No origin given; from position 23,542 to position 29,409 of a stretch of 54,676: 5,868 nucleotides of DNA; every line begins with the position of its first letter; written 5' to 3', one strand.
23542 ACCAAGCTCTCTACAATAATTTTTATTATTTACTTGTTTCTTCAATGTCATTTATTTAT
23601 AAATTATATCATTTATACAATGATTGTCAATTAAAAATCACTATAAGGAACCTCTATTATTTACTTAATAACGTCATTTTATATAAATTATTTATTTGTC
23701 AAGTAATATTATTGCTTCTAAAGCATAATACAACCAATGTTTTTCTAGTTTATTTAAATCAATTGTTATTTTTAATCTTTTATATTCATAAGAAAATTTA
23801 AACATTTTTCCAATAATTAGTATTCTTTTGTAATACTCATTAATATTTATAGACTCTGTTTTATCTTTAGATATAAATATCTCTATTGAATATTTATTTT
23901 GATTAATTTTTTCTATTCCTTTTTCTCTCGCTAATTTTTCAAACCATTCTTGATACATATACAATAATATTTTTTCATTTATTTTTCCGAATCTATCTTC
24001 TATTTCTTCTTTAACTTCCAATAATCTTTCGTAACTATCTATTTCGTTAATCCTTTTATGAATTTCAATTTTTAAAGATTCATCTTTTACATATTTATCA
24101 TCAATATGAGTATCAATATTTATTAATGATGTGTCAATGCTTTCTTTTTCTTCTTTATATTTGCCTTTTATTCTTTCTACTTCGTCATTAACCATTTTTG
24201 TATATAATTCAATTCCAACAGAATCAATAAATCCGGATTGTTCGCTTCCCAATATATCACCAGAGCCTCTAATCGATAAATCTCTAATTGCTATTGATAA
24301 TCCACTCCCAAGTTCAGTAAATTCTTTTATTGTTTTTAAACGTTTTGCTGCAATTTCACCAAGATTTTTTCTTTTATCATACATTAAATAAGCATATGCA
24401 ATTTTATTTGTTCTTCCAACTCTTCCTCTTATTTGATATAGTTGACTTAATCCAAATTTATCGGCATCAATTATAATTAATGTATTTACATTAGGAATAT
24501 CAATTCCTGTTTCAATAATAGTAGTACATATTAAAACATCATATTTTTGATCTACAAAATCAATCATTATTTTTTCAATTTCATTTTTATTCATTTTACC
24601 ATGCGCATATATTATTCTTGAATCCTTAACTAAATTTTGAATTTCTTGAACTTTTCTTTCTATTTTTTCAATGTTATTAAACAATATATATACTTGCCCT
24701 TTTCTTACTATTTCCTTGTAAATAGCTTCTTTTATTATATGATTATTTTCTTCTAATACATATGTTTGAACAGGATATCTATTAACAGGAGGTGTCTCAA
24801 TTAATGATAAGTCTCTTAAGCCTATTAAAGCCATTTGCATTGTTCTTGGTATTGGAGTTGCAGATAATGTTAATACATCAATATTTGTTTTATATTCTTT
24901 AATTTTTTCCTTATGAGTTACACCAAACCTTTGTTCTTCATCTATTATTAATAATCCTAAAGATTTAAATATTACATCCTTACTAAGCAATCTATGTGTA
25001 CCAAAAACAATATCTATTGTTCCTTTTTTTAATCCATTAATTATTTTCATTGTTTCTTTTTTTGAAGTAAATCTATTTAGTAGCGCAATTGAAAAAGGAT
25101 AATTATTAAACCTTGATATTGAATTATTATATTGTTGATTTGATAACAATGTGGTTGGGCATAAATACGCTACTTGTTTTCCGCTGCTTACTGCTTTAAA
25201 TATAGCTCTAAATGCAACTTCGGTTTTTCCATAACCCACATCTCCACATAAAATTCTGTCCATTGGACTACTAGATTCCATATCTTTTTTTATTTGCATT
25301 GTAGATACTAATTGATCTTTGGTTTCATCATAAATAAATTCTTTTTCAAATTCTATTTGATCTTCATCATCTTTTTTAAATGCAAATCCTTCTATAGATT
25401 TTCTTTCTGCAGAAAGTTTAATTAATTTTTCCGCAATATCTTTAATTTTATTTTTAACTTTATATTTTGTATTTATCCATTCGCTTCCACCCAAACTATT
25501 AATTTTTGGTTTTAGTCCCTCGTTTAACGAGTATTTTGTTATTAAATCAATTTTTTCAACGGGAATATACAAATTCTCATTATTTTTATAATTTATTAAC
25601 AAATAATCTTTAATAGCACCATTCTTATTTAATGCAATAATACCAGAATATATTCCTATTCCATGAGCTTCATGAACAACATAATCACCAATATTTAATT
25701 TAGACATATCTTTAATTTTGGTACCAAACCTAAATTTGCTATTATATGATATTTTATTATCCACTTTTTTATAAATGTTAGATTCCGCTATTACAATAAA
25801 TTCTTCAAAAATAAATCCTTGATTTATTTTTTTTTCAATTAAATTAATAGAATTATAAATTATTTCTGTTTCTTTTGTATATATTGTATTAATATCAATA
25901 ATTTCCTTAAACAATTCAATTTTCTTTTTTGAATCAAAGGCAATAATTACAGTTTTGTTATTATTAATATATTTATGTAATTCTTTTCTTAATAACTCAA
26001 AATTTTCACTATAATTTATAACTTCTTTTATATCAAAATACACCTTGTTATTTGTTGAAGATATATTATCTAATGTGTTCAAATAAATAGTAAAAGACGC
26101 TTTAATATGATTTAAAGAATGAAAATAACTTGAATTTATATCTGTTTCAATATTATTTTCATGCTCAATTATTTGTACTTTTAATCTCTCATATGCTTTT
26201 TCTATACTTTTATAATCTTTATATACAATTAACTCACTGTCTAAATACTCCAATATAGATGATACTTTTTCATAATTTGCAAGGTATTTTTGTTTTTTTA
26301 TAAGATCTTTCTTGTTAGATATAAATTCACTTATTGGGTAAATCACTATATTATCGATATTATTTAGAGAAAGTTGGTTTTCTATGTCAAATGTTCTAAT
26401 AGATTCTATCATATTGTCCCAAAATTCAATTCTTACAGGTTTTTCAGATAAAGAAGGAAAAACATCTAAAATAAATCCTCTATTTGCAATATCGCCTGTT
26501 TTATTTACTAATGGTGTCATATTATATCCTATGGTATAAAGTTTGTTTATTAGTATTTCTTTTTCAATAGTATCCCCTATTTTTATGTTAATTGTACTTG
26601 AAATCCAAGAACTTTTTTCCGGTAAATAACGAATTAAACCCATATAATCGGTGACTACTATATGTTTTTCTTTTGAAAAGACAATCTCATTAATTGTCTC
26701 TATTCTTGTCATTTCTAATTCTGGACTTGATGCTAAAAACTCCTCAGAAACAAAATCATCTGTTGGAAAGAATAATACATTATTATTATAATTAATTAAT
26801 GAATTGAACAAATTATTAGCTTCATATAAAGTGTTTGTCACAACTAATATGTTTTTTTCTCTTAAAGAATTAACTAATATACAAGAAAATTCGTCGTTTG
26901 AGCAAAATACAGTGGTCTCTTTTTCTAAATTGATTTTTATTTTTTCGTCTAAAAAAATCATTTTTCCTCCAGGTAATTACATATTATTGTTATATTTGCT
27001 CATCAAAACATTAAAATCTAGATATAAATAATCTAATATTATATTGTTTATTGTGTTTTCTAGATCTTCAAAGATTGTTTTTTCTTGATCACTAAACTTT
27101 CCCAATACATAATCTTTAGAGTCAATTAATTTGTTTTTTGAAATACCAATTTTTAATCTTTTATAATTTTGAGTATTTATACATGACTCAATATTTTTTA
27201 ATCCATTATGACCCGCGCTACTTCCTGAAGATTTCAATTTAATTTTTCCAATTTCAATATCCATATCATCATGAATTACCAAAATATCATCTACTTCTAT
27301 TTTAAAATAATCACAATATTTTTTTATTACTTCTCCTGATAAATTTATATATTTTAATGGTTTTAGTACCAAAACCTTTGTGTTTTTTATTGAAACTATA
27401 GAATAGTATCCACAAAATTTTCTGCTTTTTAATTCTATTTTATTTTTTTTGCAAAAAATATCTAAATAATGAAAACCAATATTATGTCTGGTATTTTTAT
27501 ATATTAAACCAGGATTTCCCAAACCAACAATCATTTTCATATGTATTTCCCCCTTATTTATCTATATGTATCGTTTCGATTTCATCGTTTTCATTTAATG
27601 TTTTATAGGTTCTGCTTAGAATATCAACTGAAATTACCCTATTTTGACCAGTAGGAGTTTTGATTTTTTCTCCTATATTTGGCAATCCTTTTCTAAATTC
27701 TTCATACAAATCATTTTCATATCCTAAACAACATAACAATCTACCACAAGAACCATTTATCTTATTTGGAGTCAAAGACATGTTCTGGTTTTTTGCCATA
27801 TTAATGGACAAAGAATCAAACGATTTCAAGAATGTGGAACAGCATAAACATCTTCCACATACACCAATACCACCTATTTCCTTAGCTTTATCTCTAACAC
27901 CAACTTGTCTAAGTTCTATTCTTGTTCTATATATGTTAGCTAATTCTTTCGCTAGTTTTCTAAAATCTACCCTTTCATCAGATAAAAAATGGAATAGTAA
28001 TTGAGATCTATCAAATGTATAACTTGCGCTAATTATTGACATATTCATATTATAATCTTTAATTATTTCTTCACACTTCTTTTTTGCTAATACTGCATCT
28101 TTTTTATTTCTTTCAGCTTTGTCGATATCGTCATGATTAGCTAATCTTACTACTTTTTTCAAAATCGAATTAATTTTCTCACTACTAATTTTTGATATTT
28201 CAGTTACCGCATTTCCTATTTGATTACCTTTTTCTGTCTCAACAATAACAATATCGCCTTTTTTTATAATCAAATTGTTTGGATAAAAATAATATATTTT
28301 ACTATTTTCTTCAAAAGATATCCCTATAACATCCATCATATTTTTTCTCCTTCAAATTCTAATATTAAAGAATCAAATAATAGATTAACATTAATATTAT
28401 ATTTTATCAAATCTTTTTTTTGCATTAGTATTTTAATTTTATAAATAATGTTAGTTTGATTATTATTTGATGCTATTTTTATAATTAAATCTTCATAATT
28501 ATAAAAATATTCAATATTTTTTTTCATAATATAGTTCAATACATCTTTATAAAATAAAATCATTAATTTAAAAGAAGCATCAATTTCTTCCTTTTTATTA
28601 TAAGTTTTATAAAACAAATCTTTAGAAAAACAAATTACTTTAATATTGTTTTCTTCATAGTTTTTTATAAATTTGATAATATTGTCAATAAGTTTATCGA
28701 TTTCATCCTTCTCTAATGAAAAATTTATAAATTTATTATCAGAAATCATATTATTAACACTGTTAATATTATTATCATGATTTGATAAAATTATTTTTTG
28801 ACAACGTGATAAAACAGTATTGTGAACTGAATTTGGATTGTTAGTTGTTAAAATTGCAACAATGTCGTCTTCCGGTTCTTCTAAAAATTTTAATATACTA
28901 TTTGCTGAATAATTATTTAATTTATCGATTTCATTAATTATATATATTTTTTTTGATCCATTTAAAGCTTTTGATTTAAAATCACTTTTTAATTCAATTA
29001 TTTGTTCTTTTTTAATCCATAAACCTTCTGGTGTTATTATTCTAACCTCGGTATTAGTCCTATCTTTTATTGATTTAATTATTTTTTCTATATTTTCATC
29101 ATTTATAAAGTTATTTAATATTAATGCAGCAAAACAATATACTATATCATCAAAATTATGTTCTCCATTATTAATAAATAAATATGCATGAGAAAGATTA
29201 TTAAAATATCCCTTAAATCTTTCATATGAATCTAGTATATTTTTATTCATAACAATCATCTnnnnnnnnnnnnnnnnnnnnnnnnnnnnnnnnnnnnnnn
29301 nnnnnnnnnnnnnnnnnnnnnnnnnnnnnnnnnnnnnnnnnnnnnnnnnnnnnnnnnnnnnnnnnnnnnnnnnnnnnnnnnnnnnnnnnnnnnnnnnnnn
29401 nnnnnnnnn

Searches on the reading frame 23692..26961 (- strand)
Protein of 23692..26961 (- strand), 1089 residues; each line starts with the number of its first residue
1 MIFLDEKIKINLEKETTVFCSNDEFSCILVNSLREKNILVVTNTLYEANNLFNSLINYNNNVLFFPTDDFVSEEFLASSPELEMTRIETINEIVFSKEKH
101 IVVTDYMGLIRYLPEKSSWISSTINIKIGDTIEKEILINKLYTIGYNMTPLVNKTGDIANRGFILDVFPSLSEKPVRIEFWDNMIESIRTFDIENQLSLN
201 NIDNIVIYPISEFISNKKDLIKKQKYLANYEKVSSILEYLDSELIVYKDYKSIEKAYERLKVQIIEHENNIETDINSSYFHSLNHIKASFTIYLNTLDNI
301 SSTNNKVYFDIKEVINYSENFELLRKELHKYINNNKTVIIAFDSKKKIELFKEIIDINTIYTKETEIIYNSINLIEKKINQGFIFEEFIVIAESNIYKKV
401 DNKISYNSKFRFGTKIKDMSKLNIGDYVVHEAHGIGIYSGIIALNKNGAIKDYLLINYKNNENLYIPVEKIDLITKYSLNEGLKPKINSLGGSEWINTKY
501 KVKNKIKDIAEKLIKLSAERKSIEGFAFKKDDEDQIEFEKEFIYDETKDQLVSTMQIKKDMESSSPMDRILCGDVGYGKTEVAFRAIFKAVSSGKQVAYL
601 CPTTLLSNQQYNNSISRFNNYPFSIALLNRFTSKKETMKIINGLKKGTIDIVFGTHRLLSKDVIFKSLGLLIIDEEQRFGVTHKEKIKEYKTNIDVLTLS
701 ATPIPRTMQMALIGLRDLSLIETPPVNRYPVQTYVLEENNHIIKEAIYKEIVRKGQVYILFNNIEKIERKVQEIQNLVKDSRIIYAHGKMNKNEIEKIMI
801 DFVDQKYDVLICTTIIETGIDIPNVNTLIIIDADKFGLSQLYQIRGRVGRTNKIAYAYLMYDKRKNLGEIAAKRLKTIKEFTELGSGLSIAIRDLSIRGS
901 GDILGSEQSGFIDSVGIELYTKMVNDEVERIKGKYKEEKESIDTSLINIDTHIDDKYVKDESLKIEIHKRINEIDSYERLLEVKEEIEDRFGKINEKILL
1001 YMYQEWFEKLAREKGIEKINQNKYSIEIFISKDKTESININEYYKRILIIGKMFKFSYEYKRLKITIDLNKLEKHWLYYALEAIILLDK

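Call 23: search_protein_families(library=pfam, proteins=[window:23692-26961:-], max_evalue=0.0001)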
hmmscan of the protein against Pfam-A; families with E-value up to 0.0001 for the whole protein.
window:23692-26961:- (1089 aa): 6 families
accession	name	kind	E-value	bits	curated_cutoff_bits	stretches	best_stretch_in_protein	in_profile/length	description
PF00270.35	DEAD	-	4.2e-24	85.6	26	1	567-709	15-165/167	DEAD/DEAH box helicase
PF00271.37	Helicase_C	-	2.1e-22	79.9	23.5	1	745-851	8-109/110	Helicase conserved C-terminal domain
PF17757.6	UvrB_inter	-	4.3e-22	78.5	22.9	1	124-213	1-91/91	UvrB interaction domain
PF02559.22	CarD_TRCF_RID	-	2.2e-19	69.7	23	1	422-478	1-57/57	CarD-like/TRCF RID domain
PF03461.20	TRCF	-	4.6e-15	56.2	25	1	947-1037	1-91/95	TRCF domain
PF22590.2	Cas3-like_C_2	-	3.1e-05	24.6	27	0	754-852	2-105/106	CRISPR-associated nuclease/helicase Cas3, C-terminal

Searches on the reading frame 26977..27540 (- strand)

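Call 23: search_protein_families(library=pfam, proteins=[window:26977-27540:-], max_evalue=0.0001)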
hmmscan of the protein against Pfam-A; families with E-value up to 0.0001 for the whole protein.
window:26977-27540:- (187 aa): 1 family
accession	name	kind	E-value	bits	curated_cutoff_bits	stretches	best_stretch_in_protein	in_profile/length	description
PF01195.25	Pept_tRNA_hydro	-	2.3e-58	197.5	27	1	3-184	1-183/183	Peptidyl-tRNA hydrolase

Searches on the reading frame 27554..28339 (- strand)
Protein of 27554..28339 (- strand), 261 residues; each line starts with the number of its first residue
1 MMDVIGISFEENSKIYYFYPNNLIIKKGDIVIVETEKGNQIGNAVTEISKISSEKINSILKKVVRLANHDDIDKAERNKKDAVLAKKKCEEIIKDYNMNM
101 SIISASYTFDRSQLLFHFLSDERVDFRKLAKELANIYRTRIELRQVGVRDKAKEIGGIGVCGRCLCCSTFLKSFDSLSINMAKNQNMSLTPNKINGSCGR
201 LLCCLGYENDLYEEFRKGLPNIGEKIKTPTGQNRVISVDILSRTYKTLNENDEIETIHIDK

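Call 23: search_protein_families(library=pfam, proteins=[window:27554-28339:-], max_evalue=0.0001)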
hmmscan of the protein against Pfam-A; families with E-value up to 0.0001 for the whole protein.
window:27554-28339:- (261 aa): 1 family
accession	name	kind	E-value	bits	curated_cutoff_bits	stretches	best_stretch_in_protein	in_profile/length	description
PF04468.17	PSP1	-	7.9e-29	100.3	27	1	61-146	1-86/86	PSP1 C-terminal conserved region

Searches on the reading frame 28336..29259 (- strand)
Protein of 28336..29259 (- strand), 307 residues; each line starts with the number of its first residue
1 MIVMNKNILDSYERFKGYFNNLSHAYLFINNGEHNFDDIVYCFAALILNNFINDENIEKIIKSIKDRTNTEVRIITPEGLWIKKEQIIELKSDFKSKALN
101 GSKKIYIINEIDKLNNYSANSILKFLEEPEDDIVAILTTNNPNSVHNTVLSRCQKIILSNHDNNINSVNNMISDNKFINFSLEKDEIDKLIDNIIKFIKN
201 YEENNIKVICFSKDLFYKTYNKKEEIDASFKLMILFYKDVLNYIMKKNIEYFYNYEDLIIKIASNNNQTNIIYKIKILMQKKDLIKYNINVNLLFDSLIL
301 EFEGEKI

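Call 23: search_protein_families(library=pfam, proteins=[window:28336-29259:-], max_evalue=0.0001)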
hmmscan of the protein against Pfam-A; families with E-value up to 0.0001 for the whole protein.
window:28336-29259:- (307 aa): 2 families
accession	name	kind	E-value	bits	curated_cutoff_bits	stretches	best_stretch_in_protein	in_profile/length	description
PF13177.12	DNA_pol3_delta2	-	7.7e-34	117.4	27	1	20-160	16-159/161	DNA polymerase III, delta subunit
PF00004.35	AAA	-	9.5e-07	29.8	21.2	1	84-158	43-128/131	ATPase family associated with various cellular activities (AAA)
